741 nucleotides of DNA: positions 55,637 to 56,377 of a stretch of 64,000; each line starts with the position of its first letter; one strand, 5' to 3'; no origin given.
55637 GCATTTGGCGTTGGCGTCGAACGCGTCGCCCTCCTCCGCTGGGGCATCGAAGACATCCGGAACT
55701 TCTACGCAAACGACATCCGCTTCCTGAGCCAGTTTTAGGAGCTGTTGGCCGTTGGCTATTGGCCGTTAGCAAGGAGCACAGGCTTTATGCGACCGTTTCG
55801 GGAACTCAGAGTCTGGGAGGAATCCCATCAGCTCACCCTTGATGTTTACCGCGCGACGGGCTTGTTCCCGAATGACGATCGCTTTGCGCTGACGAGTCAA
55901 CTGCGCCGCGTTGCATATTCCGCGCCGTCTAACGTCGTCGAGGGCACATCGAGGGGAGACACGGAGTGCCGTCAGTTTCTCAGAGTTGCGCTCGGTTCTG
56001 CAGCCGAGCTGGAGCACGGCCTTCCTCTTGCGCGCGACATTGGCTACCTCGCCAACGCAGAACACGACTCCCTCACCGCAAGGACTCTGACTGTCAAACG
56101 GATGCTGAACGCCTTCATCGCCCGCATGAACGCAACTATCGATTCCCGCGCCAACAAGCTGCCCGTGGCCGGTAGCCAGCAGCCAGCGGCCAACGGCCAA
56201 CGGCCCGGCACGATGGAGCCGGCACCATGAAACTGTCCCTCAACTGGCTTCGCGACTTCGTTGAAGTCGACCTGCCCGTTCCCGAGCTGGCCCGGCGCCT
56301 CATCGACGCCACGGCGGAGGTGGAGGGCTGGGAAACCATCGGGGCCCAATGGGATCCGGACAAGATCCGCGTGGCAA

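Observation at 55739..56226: Four-helix-bundle (IVS-protein/Avd-like) cassette with heptamer-built inverted arms splits pheS from pheT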

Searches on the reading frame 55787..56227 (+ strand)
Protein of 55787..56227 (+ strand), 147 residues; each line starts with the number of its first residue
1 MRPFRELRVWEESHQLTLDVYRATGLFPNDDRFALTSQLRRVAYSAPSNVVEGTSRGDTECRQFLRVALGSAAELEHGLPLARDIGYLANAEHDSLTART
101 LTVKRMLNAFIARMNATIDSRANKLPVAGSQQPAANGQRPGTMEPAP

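Call 3: search_protein_families(library=pfam, proteins=[window:55787-56227:+], max_evalue=0.01)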
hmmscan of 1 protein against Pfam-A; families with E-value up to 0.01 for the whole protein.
window:55787-56227:+ (147 aa): 1 family
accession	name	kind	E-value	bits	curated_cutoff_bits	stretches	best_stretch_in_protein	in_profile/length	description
PF05635.17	23S_rRNA_IVP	-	4.4e-27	94.8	33.8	1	5-109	1-106/106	23S rRNA-intervening sequence protein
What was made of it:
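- Closest known: ORF-containing 23S rRNA intervening sequences. Same: Same protein family (call 3).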

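Call 4: search_protein_families(library=ncbifam, proteins=[window:55787-56227:+], max_evalue=0.01)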
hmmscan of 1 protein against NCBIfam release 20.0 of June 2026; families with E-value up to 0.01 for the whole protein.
window:55787-56227:+ (147 aa): 3 families
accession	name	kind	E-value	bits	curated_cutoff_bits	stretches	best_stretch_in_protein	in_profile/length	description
NF008911.0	PRK12275.1-2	subfamily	4.8e-26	91.6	137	1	2-115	2-116/118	hypothetical protein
TIGR02436.1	TIGR02436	subfamily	1.9e-25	89.2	24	1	9-114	1-108/109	four helix bundle protein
NF008912.0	PRK12275.1-6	subfamily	1.9e-20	73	124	1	4-117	3-114/117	hypothetical protein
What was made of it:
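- On PF05635 / TIGR02436 four-helix-bundle ('23S rRNA intervening sequence protein') family: PF05635 scores 94.8 bits (cut-off 33.8) and TIGR02436 scores 89.2 bits (cut-off 24) (calls 3, 4).
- Checked: Family matches: PF05635 E=4.4e-27 over 106/106 profile positions (call 3); TIGR02436 E=1.9e-25 (call 4).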

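Call 18: find_homologous_proteins(query=window:55787-56227:+, max_evalue=0.00001)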
Query window:55787-56227:+ (147 aa): 69 proteins with E <= 0.00001 among 101 candidates.
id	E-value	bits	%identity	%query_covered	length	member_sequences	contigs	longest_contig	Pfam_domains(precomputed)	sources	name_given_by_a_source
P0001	4.7e-83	294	93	100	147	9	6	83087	PF05635.18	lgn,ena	-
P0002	6.0e-71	255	80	99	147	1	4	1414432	PF22296.3,PF05635.18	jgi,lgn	jgi:four helix bundle protein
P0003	7.2e-70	251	79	98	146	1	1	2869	PF22296.3,PF05635.18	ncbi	-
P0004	1.6e-68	247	78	99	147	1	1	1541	PF22296.3,PF05635.18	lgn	-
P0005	2.8e-67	243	79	95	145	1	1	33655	PF22296.3,PF05635.18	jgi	jgi:four helix bundle protein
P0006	1.2e-66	241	77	99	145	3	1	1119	PF05635.18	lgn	-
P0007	5.3e-55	203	75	86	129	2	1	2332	PF22296.3,PF05635.18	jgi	-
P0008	5.7e-50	187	65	99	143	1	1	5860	PF22296.3,PF05635.18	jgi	jgi:four helix bundle protein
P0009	5.5e-47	177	60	96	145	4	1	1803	PF05635.18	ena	-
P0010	5.7e-47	177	59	98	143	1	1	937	PF05635.18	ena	-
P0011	1.1e-41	160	58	93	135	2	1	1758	PF05635.18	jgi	jgi:four helix bundle protein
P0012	2.9e-41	158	54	99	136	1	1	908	PF05635.18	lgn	-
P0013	1.2e-39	153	55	95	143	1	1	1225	PF05635.18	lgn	-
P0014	1.4e-39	153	54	95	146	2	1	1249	PF05635.18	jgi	jgi:four helix bundle protein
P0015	8.4e-38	147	54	97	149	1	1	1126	PF22296.3,PF05635.18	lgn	-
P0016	3.4e-37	145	52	95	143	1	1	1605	PF05635.18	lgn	-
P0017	1.3e-36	143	48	95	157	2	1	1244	PF05635.18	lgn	-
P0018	1.5e-36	143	54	95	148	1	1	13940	PF05635.18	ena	-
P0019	2.3e-35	139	47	95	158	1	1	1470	PF05635.18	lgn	-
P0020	2.6e-35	139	50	96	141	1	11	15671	PF05635.18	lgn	-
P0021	6.6e-35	138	51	95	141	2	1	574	PF05635.18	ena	-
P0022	8.0e-35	138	50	95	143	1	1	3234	PF05635.18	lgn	-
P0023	8.5e-35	138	51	95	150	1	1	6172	PF05635.18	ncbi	-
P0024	2.3e-34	136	51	95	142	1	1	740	PF05635.18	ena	-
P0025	3.0e-34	136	50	97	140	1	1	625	PF05635.18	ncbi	-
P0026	3.6e-34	136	53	93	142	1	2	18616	PF05635.18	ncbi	ncbi:MAG: four helix bundle protein [Dehalococcoidia bacterium]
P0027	4.8e-34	135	50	95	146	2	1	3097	PF05635.18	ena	-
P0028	2.1e-33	133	57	84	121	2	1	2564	PF05635.18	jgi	jgi:four helix bundle protein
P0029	2.4e-33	133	53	93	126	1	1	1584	PF05635.18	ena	-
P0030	1.5e-32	130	56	84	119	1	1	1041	PF05635.18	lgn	-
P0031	6.0e-32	128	49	96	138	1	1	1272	PF05635.18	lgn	-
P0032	7.4e-32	128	50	95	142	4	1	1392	PF05635.18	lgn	-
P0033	1.5e-31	127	48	94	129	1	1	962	PF05635.18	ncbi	-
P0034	4.2e-31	126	50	89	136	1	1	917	PF05635.18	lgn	-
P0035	5.1e-31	125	47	93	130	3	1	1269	PF05635.18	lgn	-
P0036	1.2e-30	124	53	79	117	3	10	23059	PF22296.3,PF05635.18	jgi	jgi:four helix bundle protein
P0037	4.9e-30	122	53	79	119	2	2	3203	PF05635.18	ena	-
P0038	6.2e-30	122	52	78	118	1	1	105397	PF05635.18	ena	-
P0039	2.2e-29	120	53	79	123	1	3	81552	PF05635.18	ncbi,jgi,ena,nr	ncbi:MAG TPA: four helix bundle protein [Pyrinomonadaceae bacterium]|nr:four helix bundle protein [P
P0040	1.1e-28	118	46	78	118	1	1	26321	PF22296.3,PF05635.18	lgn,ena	-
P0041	2.7e-28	116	52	79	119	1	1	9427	PF05635.18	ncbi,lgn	ncbi:MAG: four helix bundle protein [Terriglobia bacterium]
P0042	4.2e-27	113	45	94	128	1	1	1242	PF05635.18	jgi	jgi:four helix bundle protein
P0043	1.1e-26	111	52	75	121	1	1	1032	PF05635.18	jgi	jgi:four helix bundle protein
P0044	1.4e-26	111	50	78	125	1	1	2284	PF22296.3,PF05635.18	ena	-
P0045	3.8e-26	110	44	79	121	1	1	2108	PF22296.3,PF05635.18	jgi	jgi:four helix bundle protein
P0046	9.2e-26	108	48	78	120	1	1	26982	PF05635.18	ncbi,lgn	-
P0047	1.1e-25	108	49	78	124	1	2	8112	PF05635.18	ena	-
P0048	1.4e-25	108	53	75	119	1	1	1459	PF05635.18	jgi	jgi:four helix bundle protein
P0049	1.5e-25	108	47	89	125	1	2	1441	PF22296.3,PF05635.18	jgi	jgi:four helix bundle protein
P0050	2.3e-25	107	50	75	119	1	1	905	PF05635.18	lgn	-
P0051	7.3e-25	105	44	78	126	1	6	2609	PF22296.3,PF05635.18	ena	-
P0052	7.7e-25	105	46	79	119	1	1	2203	PF05635.18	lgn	-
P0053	2.2e-24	104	45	78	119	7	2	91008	PF22296.3,PF05635.18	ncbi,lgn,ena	-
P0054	3.7e-24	103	50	78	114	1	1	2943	PF05635.18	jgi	jgi:four helix bundle protein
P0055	5.9e-24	102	47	79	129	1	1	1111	PF05635.18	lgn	-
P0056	1.0e-23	102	48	75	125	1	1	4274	PF05635.18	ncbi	-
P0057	2.2e-23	101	50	75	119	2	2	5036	PF05635.18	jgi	jgi:four helix bundle protein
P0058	6.2e-23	99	50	75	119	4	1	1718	PF05635.18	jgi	jgi:four helix bundle protein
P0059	6.3e-23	99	51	78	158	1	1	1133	PF05635.18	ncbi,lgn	-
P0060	1.5e-22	98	46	80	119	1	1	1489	PF05635.18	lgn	-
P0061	2.1e-22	97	60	57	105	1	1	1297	PF05635.18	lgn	-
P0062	2.6e-22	97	45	88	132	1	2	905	PF05635.18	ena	-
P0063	2.6e-22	97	49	75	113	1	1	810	PF22296.3,PF05635.18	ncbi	-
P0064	4.8e-22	96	48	75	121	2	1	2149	PF05635.18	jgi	jgi:four helix bundle protein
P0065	8.2e-22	95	44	82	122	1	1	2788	PF05635.18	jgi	jgi:four helix bundle protein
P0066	2.3e-21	94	49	76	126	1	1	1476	PF22296.3,PF05635.18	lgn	-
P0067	6.9e-17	80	44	78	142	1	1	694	PF05635.18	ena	-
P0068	2.0e-16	78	42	76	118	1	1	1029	PF22296.3,PF05635.18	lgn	-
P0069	3.3e-11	61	47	61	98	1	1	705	PF05635.18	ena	-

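Call 20: find_encoding_contigs(protein=P0002, flank=3000, max_places=4)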
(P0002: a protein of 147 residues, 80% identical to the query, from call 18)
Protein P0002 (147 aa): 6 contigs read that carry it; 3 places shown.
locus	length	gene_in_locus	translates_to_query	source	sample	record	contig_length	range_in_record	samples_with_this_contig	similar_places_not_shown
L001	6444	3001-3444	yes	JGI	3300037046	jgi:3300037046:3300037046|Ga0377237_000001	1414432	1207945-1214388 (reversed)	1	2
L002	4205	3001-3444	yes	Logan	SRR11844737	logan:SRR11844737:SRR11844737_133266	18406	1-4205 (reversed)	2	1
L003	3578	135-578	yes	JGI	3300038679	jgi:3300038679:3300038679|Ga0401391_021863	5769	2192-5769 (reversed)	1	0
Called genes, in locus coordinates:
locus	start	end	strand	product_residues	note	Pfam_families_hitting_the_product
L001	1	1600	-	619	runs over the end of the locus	PF00578:AhpC-TSA, PF13905:Thioredoxin_8, PF25021:TEN_NHL (faint), PF08450:SGL (faint), PF01436:NHL (weak)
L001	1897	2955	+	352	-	PF02912:Phe_tRNA-synt_N, PF01409:tRNA-synt_2d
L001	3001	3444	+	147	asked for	PF05635:23S_rRNA_IVP, PF22296:bAvd (weak)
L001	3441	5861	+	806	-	PF01588:tRNA_bind, PF03483:B3_4, PF03484:B5, PF17759:tRNA_synthFbeta, PF03147:FDX-ACB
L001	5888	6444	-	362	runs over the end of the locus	PF00953:Glycos_transf_4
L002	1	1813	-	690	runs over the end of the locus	PF00578:AhpC-TSA, PF13905:Thioredoxin_8, PF25021:TEN_NHL (faint), PF08450:SGL (faint), PF01436:NHL (weak)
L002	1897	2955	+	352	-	PF02912:Phe_tRNA-synt_N, PF01409:tRNA-synt_2d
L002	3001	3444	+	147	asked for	PF05635:23S_rRNA_IVP, PF22296:bAvd (weak)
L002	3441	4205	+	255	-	?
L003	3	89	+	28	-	PF01409:tRNA-synt_2d (weak)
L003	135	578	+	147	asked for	PF05635:23S_rRNA_IVP, PF22296:bAvd (weak)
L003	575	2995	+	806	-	PF01588:tRNA_bind, PF03483:B3_4, PF03484:B5, PF17759:tRNA_synthFbeta, PF03147:FDX-ACB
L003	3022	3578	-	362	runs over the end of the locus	PF00953:Glycos_transf_4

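Call 21: find_encoding_contigs(protein=P0001, flank=3000, max_places=4)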
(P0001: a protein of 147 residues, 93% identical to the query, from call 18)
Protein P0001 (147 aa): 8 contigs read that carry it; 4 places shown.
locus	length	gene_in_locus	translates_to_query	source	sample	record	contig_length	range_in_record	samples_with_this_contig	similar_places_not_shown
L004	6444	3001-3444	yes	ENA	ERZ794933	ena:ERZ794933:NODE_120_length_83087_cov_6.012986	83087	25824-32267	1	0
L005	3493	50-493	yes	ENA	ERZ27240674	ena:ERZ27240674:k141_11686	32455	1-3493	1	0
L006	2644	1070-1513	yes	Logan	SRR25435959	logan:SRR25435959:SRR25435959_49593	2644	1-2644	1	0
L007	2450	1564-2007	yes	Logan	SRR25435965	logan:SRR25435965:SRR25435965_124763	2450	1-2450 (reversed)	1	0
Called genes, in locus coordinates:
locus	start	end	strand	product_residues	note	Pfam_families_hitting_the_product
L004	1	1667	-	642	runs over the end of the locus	PF00578:AhpC-TSA, PF13905:Thioredoxin_8, PF25021:TEN_NHL (faint), PF01436:NHL (weak)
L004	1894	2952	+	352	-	PF02912:Phe_tRNA-synt_N, PF01409:tRNA-synt_2d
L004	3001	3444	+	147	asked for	PF05635:23S_rRNA_IVP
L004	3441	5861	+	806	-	PF01588:tRNA_bind, PF03483:B3_4, PF03484:B5, PF17759:tRNA_synthFbeta, PF03147:FDX-ACB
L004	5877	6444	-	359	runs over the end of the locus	PF00953:Glycos_transf_4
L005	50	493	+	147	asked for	PF05635:23S_rRNA_IVP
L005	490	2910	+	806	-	PF01588:tRNA_bind, PF03483:B3_4, PF03484:B5, PF17759:tRNA_synthFbeta, PF03147:FDX-ACB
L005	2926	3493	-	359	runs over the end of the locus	PF00953:Glycos_transf_4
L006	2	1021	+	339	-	?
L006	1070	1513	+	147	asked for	PF05635:23S_rRNA_IVP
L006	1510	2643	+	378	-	?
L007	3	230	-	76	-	?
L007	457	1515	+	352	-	PF02912:Phe_tRNA-synt_N, PF01409:tRNA-synt_2d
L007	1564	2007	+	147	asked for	PF05635:23S_rRNA_IVP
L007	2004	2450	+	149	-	?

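Call 22: find_encoding_contigs(protein=P0018, flank=3000, max_places=3)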
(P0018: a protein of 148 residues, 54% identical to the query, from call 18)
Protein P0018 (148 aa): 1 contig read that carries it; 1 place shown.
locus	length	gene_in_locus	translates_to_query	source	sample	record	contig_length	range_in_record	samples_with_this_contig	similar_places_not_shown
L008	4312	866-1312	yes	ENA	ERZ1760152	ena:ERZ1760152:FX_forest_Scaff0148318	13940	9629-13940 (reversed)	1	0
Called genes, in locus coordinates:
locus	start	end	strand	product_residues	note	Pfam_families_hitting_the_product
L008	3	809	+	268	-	?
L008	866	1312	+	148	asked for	PF05635:23S_rRNA_IVP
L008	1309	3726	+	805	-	PF01588:tRNA_bind, PF03483:B3_4, PF03484:B5, PF17759:tRNA_synthFbeta, PF03147:FDX-ACB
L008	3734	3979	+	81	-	PF09720:Unstab_antitox (weak)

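Call 23: find_encoding_contigs(protein=P0020, flank=3000, max_places=4)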
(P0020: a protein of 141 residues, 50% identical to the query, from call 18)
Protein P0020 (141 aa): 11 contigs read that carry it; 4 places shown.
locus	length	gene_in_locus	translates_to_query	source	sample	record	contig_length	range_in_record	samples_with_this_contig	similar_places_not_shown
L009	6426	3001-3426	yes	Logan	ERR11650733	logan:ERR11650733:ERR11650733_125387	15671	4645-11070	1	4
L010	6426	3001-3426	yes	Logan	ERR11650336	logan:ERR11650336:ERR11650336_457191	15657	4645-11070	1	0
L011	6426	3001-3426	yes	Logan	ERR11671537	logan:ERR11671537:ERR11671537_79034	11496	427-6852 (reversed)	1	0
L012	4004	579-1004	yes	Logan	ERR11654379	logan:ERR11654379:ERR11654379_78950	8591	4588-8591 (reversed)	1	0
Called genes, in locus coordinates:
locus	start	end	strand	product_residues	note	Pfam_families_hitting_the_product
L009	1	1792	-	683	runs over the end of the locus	PF00578:AhpC-TSA, PF08534:Redoxin (weak), PF13905:Thioredoxin_8, PF01436:NHL (faint), PF25021:TEN_NHL (faint), PF08450:SGL (faint)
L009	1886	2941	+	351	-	PF02912:Phe_tRNA-synt_N, PF01409:tRNA-synt_2d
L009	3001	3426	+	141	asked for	PF05635:23S_rRNA_IVP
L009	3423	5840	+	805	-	PF01588:tRNA_bind, PF03483:B3_4, PF03484:B5, PF17759:tRNA_synthFbeta, PF03147:FDX-ACB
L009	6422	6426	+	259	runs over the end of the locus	PF19559:DUF6081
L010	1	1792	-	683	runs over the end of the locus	PF00578:AhpC-TSA, PF08534:Redoxin (weak), PF13905:Thioredoxin_8, PF01436:NHL (faint), PF25021:TEN_NHL (faint), PF08450:SGL (faint)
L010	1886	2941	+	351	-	PF02912:Phe_tRNA-synt_N, PF01409:tRNA-synt_2d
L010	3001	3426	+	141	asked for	PF05635:23S_rRNA_IVP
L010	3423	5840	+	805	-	PF01588:tRNA_bind, PF03483:B3_4, PF03484:B5, PF17759:tRNA_synthFbeta, PF03147:FDX-ACB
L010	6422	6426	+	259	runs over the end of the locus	PF19559:DUF6081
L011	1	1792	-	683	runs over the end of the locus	PF00578:AhpC-TSA, PF08534:Redoxin (weak), PF13905:Thioredoxin_8, PF01436:NHL (faint), PF25021:TEN_NHL (faint), PF08450:SGL (faint)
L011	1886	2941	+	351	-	PF02912:Phe_tRNA-synt_N, PF01409:tRNA-synt_2d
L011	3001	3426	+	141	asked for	PF05635:23S_rRNA_IVP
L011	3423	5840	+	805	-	PF01588:tRNA_bind, PF03483:B3_4, PF03484:B5, PF17759:tRNA_synthFbeta, PF03147:FDX-ACB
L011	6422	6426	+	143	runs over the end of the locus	?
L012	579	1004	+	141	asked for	PF05635:23S_rRNA_IVP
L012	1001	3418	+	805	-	PF01588:tRNA_bind, PF03483:B3_4, PF03484:B5, PF17759:tRNA_synthFbeta, PF03147:FDX-ACB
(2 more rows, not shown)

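Call 24: find_encoding_contigs(protein=P0026, flank=3000, max_places=3)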
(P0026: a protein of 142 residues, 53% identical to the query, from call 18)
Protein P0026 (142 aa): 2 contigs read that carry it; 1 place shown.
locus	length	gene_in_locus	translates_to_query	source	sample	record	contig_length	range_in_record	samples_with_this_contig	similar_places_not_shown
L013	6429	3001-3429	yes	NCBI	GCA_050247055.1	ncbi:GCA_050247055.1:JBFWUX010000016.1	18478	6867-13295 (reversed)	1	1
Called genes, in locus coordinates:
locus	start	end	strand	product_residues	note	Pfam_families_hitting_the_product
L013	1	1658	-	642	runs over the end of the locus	PF00578:AhpC-TSA, PF08534:Redoxin (weak), PF13905:Thioredoxin_8, PF25021:TEN_NHL (faint), PF08450:SGL (faint), PF01436:NHL (weak)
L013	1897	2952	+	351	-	PF02912:Phe_tRNA-synt_N, PF01409:tRNA-synt_2d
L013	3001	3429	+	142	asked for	PF05635:23S_rRNA_IVP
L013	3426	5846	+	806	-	PF01588:tRNA_bind, PF03483:B3_4, PF03484:B5, PF17759:tRNA_synthFbeta, PF03147:FDX-ACB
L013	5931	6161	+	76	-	PF09720:Unstab_antitox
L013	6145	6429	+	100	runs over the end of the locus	PF05016:ParE_toxin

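Call 67: search_solved_structures(query=window:55787-56227:+, max_evalue=0.001)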
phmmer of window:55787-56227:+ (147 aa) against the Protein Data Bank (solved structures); distinct sequences matched with E-value up to 0.001: 1.
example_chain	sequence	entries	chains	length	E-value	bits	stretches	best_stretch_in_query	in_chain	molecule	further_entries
2gsc_A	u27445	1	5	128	1.9e-18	70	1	2-104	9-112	Putative uncharacterized protein XCC0516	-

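Call 69: search_solved_structures(query=window:55787-56227:+, max_evalue=0.001, show_alignments=1)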
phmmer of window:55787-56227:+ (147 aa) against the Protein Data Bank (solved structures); distinct sequences matched with E-value up to 0.001: 1.
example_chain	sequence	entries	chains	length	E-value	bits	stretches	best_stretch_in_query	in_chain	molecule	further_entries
2gsc_A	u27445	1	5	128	1.9e-18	70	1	2-104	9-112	Putative uncharacterized protein XCC0516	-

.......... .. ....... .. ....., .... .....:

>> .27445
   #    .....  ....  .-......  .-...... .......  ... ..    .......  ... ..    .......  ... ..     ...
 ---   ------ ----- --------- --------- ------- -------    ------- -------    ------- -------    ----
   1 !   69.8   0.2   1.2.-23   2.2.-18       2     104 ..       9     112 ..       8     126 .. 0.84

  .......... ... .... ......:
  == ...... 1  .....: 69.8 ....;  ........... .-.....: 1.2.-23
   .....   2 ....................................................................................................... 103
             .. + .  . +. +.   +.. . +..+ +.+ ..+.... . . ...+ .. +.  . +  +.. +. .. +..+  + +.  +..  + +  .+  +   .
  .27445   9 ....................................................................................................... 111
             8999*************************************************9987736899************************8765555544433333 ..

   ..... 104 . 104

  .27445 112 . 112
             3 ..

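Call 81: search_protein_families(library=padloc, proteins=[window:55787-56227:+], max_evalue=0.01)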
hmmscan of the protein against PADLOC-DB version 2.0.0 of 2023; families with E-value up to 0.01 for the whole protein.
window:55787-56227:+ (147 aa): 0 families
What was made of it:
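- No nuclease or recombinase domain is present in the 4HB protein, and there is no PADLOC or transposase hit (calls 3, 81).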

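Call 82: search_protein_families(library=phrogs, proteins=[window:55787-56227:+], max_evalue=0.001)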
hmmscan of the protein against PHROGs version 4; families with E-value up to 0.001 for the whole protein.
window:55787-56227:+ (147 aa): 1 family
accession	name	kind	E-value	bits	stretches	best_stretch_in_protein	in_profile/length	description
phrog_3206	-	DNA, RNA and nucleotide metabolism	0.00014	22.5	1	11-117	20-127/154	Avd protein of DGR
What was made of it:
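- Closest known: Avd, the accessory protein of diversity-generating retroelements. Same: There is a weak PHROG Avd hit (call 82) and precomputed PF22296 hits in orthologues (call 18).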

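Call 97: predict_structure(alignment_id=A3)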
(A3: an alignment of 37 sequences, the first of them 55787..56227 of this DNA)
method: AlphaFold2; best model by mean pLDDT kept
length: 147 residues; sequences in the alignment: 37
mean_pLDDT: 92.7   pTM: 0.80
mean pLDDT of the five models: 92.7, 92.4, 92.1, 91.3, 90.4
residues with pLDDT >= 90: 120; 70-90: 12; 50-70: 14; < 50: 1
segments of 3 or more residues with pLDDT < 50: none
pLDDT, mean of each block of 10 residues (from residue 1): 94 99 97 96 99 97 98 99 98 99 99 96 79 65 69
secondary structure, 60 per line:
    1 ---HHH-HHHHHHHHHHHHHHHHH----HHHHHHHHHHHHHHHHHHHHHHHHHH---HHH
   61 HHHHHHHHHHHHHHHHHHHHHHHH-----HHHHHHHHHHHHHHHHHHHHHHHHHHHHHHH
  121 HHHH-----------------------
elements in order: H8-24 H29-54 H58-84 H90-124
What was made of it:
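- On PF05635 / TIGR02436 four-helix-bundle ('23S rRNA intervening sequence protein') family: AF2 pLDDT 92.7, with helices 8-24, 29-54, 58-84 and 90-124 (call 97).
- Checked: It is predicted to be coil (call 97).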

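Call 99: search_protein_representatives(alignment_id=A4)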
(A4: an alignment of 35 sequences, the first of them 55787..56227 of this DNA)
Query: 35 sequences, 128 profile positions. Proteins with E-value up to 0.001 (for the whole library): 50369; up to 1e-10: 24183; up to 1e-30: 511. The best 150 are listed.
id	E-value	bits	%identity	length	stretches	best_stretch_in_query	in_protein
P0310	3.1e-42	159.9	-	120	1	1-118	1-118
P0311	4.0e-42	159.5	-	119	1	1-118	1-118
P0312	1.6e-41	157.6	-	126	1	1-121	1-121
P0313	3.4e-41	156.5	-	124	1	1-119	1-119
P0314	5.3e-41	155.9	-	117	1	1-116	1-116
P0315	1.3e-40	154.6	-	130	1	1-122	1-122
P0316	1.9e-40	154.1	-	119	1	1-118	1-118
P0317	2.9e-40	153.5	-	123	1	1-119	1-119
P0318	3.2e-40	153.3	-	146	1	1-118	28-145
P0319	4.8e-40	152.8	-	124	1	1-120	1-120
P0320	5.5e-40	152.6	-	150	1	1-124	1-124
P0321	6.7e-40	152.3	-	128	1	1-120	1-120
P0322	1.0e-39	151.7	-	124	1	1-122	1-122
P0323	2.9e-39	150.2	-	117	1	1-116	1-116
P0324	3.8e-39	149.9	-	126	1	2-116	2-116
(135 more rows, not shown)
